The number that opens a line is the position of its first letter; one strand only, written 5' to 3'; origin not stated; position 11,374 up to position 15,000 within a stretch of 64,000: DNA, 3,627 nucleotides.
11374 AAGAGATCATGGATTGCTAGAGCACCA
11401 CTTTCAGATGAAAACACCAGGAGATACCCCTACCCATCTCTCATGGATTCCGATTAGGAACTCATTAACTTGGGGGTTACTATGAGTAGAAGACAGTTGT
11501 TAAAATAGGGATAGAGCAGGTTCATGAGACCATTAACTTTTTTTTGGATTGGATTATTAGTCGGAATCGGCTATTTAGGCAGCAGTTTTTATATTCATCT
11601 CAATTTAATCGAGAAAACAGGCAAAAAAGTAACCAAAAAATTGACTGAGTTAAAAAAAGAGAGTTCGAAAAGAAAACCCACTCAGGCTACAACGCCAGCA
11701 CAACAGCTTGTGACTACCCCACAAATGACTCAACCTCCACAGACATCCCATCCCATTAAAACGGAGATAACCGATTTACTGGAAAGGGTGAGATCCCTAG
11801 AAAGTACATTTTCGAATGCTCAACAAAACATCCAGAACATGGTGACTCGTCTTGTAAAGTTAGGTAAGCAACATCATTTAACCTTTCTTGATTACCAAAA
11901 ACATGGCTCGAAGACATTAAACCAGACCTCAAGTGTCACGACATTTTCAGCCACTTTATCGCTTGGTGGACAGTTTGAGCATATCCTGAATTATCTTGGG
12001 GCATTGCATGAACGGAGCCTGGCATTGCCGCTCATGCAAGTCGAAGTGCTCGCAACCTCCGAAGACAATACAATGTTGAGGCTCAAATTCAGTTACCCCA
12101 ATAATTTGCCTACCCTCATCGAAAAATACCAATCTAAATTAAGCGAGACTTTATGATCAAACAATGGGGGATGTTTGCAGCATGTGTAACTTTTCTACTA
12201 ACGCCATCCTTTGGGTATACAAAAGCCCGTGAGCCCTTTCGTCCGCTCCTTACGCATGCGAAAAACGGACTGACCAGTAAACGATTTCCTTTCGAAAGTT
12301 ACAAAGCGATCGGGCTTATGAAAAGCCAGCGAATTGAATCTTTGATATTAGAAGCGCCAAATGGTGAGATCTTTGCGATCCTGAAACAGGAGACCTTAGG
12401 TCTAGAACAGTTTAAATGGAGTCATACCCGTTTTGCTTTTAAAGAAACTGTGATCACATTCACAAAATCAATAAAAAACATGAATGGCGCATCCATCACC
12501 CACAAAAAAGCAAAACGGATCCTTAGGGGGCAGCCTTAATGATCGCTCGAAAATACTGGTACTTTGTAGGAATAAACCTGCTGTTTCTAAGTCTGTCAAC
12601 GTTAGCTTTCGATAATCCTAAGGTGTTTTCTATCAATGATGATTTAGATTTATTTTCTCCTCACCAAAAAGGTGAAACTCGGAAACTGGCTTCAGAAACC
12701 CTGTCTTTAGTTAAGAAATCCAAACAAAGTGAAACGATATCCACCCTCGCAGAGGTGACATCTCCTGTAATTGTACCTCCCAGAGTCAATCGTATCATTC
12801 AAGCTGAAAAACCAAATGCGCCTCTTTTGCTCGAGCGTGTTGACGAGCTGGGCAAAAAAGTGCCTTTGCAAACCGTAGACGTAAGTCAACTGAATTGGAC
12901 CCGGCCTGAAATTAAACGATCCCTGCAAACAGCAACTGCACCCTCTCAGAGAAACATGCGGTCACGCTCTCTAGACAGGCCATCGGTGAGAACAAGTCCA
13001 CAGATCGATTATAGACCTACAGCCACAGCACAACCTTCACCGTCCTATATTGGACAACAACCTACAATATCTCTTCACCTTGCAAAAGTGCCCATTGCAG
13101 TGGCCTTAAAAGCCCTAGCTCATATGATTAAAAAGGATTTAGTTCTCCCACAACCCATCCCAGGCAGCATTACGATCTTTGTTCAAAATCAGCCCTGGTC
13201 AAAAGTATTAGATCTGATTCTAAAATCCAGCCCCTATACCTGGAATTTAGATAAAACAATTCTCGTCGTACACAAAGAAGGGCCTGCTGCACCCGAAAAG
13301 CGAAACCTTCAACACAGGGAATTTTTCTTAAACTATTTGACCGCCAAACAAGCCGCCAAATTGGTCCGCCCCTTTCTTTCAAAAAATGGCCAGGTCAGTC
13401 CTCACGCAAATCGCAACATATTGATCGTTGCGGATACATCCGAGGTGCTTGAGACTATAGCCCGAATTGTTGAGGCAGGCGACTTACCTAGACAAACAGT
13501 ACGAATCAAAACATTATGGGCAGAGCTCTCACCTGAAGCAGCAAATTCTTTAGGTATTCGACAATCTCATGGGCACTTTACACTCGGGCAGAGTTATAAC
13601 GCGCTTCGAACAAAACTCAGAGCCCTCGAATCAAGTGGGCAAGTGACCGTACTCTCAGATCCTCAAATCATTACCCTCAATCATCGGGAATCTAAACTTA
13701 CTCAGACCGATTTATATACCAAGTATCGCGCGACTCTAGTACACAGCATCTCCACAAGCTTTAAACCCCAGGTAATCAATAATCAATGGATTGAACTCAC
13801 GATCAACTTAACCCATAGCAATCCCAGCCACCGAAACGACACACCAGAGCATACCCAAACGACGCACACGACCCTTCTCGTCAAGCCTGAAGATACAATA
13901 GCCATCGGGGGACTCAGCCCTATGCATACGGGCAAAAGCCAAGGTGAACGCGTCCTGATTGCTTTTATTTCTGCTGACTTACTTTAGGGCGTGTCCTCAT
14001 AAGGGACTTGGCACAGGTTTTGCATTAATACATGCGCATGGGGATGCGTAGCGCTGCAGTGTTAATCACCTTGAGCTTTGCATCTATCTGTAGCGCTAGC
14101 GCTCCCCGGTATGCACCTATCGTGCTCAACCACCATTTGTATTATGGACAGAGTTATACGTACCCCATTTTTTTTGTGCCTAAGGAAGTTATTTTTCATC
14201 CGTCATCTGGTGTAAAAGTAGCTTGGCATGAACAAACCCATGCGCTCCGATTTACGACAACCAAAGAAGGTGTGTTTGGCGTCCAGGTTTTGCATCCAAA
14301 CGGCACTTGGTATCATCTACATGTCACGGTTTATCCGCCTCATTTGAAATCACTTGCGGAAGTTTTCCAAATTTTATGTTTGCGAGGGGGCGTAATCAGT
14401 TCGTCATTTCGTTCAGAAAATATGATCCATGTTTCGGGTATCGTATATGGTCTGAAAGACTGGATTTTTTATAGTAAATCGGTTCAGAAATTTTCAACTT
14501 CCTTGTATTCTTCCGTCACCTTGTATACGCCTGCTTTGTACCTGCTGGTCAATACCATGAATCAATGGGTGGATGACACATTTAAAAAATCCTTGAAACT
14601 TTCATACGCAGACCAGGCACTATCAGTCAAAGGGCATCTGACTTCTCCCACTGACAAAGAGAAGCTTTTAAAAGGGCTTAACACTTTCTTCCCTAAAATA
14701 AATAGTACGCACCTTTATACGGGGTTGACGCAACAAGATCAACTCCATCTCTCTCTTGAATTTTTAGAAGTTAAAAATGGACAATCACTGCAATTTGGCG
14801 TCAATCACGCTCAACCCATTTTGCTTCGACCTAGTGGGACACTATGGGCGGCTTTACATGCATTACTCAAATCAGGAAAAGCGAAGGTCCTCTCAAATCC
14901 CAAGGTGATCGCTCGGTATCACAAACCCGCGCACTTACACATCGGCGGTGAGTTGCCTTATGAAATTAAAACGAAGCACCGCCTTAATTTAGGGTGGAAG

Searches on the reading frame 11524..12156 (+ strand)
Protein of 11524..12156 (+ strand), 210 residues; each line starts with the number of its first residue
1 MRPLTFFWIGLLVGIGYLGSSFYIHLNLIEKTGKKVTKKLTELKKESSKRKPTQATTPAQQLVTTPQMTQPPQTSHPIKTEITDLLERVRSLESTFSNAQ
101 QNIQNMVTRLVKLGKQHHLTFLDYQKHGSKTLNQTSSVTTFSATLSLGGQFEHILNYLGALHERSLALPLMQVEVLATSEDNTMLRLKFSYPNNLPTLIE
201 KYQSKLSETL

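Call 4: search_protein_families(library=pfam, proteins=[window:11524-12156:+], max_evalue=0.1)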
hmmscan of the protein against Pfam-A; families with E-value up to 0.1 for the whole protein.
window:11524-12156:+ (210 aa): 4 families
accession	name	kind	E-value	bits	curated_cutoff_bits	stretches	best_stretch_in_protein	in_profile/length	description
PF04912.19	Dynamitin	-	0.0031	17.3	31.8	1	30-106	164-243/396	Dynamitin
PF04097.20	Nic96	-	0.022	13.6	34.2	1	126-207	239-326/607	Nup93/Nic96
PF18595.6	Nuf2_DHR10-like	-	0.039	14.4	28.4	0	79-118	63-102/117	Nuf2, DHR10-like domain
PF20127.4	DUF6517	-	0.098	13.1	23.9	0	35-150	45-140/187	Family of unknown function (DUF6517)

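Call 5: search_protein_families(library=ncbifam, proteins=[window:11524-12156:+], max_evalue=0.1)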
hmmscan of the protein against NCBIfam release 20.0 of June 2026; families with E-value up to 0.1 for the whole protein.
window:11524-12156:+ (210 aa): 4 families
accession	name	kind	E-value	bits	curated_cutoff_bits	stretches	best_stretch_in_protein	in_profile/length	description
NF053712.1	repair_DEAH_YoaA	equivalog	6.5e-05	21.8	680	1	43-165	294-418/630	DNA repair helicase YoaA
NF010759.0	PRK14162.1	equivalog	0.00093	18.9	176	1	38-112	7-78/194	nucleotide exchange factor GrpE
NF033885.1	conj_TraP_IncI1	equivalog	0.0091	15.8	135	1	37-120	58-140/217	conjugal transfer protein TraP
NF038218.1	IcmG_DotF_IVB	equivalog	0.024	14.3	200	1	41-113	77-150/266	type IVB secretion system protein IcmG/DotF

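Call 55: search_protein_families(library=padloc, proteins=[window:11524-12156:+], max_evalue=0.1)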
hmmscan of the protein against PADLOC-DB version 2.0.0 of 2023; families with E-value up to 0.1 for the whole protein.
window:11524-12156:+ (210 aa): 3 families
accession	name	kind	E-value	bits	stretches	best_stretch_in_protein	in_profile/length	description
PDLC00254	LmuB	-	0.00044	17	1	21-134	172-286/563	AAA ATPase domain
PDLC01439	typeIV_DinG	-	0.011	12.4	1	67-171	301-361/575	CAS-IV-A; associated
PDLC00519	JetC1|JetC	-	0.014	11.6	1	31-127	284-371/1097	DUF3584 domain; MukB-like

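Call 84: search_solved_structures(query=A6, max_evalue=10)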
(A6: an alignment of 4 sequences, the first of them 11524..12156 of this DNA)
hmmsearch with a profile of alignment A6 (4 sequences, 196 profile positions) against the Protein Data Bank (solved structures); distinct sequences matched with E-value up to 10: 53.
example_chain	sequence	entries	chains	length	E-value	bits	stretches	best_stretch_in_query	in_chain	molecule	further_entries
5zuv_A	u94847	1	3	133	0.29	14.2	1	17-112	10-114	Spike glycoprotein,Spike glycoprotein,inhibitor EK1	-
2dq3_A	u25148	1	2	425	0.34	13.9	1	25-80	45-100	Seryl-tRNA synthetase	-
7wvg_B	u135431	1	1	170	0.34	13.9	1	49-121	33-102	Hemagglutinin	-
9v21_se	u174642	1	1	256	0.36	13.9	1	25-117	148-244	Small ribosomal subunit protein eS1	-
8gv7_B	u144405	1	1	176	0.37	13.8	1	49-121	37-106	Hemagglutinin H18-HA2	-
4k3x_B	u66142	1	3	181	0.37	13.8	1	49-121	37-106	Hemagglutinin HA2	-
6pfp_A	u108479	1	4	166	0.46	13.5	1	35-99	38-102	Myosin-7 fused to GP7 and EB1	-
9v1j_se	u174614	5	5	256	0.47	13.5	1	25-115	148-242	Small ribosomal subunit protein eS1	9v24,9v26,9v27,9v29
4jtv_B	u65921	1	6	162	0.59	13.1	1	50-122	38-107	Hemagglutinin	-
4ju0_B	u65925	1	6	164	0.6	13.1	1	50-122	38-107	Hemagglutinin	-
4jtx_B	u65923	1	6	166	0.62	13.1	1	50-122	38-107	Hemagglutinin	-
7eqc_B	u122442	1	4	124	0.65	13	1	35-107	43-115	CYtoKinesis defect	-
3lzg_B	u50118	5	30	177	0.7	12.9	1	50-122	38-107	Hemagglutinin, HA2 SUBUNIT | Hemagglutinin HA2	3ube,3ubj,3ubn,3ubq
3ztn_B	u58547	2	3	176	0.71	12.9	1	50-122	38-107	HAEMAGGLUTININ | Hemagglutinin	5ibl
4eda_B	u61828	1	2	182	0.74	12.8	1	50-122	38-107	Hemagglutinin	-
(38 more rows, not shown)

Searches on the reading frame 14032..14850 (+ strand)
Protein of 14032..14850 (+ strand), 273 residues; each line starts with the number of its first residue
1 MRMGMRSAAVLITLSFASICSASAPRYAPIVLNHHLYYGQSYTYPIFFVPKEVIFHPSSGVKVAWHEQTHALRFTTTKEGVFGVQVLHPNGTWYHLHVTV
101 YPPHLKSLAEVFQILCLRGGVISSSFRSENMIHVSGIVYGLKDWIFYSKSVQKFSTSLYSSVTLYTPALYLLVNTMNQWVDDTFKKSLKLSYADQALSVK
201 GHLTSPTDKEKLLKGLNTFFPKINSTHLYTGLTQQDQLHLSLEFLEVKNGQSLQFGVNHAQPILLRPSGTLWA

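Call 63: search_protein_families(library=pfam, proteins=[window:14032-14850:+], max_evalue=10)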
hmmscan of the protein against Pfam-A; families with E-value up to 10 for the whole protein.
window:14032-14850:+ (273 aa): 0 families
